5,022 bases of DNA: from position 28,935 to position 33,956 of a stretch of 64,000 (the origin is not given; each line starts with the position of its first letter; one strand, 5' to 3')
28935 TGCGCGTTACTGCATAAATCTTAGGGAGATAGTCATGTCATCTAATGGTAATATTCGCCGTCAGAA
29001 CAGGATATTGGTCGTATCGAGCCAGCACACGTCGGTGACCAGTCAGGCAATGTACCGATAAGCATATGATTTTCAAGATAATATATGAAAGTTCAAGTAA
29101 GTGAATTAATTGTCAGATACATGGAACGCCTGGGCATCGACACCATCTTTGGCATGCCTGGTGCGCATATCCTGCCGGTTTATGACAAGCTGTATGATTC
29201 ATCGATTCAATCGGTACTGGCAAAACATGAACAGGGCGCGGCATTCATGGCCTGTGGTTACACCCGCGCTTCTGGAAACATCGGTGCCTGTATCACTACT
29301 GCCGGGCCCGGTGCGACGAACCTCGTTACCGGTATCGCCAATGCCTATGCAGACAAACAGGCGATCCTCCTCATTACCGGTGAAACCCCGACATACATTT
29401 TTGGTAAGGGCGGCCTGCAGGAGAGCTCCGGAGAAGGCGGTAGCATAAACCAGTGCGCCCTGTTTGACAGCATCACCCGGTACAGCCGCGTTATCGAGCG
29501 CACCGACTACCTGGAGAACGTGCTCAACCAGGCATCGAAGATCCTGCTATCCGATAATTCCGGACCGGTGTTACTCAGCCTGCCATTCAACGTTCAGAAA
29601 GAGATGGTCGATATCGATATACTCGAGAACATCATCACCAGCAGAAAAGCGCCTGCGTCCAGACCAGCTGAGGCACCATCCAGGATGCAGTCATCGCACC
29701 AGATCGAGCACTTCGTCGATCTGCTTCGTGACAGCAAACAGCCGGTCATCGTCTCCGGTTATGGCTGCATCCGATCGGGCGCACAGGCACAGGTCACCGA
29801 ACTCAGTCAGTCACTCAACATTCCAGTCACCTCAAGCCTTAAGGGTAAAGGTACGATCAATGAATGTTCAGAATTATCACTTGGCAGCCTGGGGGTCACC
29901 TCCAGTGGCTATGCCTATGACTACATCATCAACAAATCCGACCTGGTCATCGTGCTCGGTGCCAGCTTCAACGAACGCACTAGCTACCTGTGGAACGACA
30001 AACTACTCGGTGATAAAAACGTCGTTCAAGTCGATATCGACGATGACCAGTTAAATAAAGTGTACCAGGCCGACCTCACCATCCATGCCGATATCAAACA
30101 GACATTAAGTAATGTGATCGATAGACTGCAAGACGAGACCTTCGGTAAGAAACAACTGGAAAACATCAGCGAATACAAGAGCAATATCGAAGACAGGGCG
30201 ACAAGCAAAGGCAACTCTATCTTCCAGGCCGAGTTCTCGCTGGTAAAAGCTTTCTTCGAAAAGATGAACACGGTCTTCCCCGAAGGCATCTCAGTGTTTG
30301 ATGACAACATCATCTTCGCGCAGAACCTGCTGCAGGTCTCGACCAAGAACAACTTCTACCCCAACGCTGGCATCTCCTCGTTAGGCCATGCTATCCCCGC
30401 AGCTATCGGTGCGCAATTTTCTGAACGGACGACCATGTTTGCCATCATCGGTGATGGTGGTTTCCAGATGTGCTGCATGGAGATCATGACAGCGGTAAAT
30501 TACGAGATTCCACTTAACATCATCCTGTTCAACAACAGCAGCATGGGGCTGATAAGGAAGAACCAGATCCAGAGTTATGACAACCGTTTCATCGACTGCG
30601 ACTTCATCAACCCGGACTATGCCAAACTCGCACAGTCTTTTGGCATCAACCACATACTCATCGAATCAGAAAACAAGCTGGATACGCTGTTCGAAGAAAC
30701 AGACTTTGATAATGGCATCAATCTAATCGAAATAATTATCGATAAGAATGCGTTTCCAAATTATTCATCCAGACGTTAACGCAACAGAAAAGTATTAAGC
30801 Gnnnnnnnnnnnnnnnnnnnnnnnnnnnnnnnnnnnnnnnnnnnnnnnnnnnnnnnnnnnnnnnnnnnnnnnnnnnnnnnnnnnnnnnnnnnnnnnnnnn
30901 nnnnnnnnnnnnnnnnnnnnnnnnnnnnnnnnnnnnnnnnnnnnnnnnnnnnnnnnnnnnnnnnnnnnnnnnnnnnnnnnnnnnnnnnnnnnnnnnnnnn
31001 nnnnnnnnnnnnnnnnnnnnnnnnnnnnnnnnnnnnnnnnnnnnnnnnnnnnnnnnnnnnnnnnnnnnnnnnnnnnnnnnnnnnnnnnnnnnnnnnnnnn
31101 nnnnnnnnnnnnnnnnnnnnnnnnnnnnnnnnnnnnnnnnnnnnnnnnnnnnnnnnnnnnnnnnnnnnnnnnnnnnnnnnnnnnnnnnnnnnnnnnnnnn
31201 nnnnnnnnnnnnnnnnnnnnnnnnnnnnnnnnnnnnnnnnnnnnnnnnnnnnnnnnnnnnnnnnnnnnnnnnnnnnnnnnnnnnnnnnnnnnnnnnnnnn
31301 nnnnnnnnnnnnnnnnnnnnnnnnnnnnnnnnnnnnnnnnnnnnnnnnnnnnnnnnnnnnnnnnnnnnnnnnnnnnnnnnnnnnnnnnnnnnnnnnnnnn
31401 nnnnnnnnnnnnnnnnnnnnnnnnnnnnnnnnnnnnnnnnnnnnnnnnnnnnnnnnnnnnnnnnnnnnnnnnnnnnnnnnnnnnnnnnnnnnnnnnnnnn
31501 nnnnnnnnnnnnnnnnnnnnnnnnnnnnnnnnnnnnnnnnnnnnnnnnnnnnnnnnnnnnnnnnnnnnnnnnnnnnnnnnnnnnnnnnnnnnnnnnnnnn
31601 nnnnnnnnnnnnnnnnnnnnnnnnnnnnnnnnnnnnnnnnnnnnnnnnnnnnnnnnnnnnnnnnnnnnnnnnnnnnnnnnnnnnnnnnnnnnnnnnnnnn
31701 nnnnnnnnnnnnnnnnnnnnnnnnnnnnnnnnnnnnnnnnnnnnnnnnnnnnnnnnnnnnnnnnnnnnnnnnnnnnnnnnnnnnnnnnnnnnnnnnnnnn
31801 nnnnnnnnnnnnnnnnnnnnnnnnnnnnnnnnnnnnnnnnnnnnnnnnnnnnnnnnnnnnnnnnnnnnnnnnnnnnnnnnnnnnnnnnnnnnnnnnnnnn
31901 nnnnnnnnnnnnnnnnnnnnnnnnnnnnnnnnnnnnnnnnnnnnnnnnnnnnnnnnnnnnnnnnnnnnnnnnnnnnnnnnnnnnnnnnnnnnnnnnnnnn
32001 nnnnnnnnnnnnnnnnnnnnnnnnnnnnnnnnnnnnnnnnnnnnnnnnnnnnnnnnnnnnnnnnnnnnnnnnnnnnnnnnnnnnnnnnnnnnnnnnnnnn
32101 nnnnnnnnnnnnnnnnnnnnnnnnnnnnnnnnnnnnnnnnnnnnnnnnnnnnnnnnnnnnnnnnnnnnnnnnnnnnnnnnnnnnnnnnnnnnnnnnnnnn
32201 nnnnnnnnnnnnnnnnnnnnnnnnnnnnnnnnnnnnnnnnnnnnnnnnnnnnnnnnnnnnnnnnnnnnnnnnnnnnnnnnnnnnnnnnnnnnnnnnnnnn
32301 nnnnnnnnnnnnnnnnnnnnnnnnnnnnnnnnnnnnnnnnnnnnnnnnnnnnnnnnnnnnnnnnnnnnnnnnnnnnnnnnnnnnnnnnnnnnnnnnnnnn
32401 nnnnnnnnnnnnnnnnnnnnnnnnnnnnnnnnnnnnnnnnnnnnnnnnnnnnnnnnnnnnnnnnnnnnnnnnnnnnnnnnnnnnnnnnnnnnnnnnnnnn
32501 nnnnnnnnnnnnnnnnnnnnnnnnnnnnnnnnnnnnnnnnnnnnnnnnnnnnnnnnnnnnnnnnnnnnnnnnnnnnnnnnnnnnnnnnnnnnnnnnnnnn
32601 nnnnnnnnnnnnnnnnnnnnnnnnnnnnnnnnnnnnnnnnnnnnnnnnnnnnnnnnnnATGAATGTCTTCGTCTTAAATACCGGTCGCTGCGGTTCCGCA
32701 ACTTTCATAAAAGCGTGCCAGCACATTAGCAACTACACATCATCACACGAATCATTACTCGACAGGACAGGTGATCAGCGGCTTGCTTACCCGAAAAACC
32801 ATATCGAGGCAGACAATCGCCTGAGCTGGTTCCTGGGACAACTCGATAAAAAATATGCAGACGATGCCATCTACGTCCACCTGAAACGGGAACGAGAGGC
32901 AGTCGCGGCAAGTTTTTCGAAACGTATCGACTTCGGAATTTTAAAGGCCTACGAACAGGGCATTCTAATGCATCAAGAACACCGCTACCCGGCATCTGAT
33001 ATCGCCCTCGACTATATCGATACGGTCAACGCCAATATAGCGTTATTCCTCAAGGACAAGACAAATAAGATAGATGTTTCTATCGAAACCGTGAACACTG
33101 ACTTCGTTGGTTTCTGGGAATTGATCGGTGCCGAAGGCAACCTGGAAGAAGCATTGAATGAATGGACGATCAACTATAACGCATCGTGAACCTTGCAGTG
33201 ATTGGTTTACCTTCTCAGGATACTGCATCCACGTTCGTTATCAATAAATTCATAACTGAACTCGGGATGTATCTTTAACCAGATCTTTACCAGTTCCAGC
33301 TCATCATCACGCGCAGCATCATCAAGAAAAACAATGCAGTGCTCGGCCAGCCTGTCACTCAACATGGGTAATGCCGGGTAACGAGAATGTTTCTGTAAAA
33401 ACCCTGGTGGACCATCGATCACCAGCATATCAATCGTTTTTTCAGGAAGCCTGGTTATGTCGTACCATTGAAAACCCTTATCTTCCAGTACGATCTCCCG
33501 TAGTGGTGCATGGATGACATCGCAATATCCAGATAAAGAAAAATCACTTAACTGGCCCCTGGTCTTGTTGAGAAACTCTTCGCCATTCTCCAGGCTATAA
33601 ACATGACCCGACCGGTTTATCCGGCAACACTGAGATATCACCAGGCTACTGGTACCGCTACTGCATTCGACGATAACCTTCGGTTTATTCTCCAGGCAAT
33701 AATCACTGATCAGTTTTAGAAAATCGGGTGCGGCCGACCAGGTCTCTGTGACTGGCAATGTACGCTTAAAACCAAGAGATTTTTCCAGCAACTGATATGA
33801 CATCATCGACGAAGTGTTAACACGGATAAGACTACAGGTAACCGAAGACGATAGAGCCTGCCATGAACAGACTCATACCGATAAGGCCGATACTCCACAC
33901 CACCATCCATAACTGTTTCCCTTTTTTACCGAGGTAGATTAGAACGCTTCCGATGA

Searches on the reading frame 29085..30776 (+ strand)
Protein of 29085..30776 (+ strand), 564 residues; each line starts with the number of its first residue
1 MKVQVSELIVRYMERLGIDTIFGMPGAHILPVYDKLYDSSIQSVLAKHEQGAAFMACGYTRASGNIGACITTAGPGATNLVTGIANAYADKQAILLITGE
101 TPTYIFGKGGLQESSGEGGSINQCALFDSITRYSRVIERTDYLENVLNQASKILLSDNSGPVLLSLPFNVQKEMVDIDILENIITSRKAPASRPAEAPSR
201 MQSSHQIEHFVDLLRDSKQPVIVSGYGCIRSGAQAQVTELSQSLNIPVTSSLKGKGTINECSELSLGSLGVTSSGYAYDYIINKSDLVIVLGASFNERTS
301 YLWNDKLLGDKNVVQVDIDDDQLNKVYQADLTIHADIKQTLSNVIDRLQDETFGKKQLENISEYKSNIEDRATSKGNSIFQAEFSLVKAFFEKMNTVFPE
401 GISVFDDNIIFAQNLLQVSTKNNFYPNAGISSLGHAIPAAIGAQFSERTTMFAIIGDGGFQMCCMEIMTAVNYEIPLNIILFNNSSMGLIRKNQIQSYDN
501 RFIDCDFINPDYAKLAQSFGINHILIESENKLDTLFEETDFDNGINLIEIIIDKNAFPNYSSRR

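Call 77: search_protein_families(library=pfam, proteins=[window:29085-30776:+], max_evalue=0.001)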
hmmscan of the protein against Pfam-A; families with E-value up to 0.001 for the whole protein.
window:29085-30776:+ (564 aa): 3 families
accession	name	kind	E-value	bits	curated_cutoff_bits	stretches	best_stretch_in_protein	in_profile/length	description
PF02776.23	TPP_enzyme_N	-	1.2e-36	125.6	26.8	1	4-113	2-113/119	Thiamine pyrophosphate enzyme, N-terminal TPP binding domain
PF00205.28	TPP_enzyme_M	-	1.3e-35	122.6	30.4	1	207-342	1-135/137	Thiamine pyrophosphate enzyme, central domain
PF02775.26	TPP_enzyme_C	-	6.9e-31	107.5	21.9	1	411-539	8-140/151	Thiamine pyrophosphate enzyme, C-terminal TPP binding domain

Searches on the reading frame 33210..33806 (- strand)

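Call 77: search_protein_families(library=pfam, proteins=[window:33210-33806:-], max_evalue=0.001)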
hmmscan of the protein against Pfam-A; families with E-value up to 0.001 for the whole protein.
window:33210-33806:- (199 aa): 1 family
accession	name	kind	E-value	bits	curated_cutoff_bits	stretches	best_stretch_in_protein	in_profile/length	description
PF13578.12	Methyltransf_24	-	3.9e-08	34.6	26.3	1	49-163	6-104/105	Methyltransferase domain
